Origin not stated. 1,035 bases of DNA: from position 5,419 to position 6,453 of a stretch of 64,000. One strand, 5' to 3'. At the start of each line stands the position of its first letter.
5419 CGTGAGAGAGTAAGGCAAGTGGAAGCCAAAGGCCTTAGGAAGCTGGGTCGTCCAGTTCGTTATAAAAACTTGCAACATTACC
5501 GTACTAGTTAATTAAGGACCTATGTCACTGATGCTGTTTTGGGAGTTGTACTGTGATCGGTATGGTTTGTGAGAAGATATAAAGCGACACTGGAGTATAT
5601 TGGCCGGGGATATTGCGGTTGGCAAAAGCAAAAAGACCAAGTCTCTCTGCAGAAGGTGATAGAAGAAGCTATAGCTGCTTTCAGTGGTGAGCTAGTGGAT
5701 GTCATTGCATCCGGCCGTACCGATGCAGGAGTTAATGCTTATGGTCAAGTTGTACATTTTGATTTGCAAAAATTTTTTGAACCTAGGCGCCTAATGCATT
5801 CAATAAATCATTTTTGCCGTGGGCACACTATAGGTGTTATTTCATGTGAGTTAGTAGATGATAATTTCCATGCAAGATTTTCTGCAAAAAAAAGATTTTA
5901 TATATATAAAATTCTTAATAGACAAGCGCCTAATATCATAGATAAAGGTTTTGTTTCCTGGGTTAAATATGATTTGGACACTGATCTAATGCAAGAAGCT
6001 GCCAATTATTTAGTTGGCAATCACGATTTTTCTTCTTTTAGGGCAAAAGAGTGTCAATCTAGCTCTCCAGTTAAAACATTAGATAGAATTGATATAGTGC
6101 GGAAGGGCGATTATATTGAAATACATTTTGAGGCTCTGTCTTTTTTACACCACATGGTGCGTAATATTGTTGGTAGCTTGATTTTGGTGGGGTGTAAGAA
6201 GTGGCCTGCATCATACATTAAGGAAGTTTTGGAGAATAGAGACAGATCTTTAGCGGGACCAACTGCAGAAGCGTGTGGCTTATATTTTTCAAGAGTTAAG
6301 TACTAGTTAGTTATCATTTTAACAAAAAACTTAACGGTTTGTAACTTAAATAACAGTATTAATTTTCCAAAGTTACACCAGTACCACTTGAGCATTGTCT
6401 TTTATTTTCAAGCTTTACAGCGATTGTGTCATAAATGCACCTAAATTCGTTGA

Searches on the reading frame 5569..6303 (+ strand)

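Call 54: search_protein_families(library=pfam, proteins=[window:5569-6303:+], max_evalue=0.00001)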
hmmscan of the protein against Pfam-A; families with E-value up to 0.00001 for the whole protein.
window:5569-6303:+ (245 aa): 1 family
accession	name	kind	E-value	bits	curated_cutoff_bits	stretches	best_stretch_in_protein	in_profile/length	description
PF01416.25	PseudoU_synth_1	-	2.3e-38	131.4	23.3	2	144-245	1-107/108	tRNA pseudouridine synthase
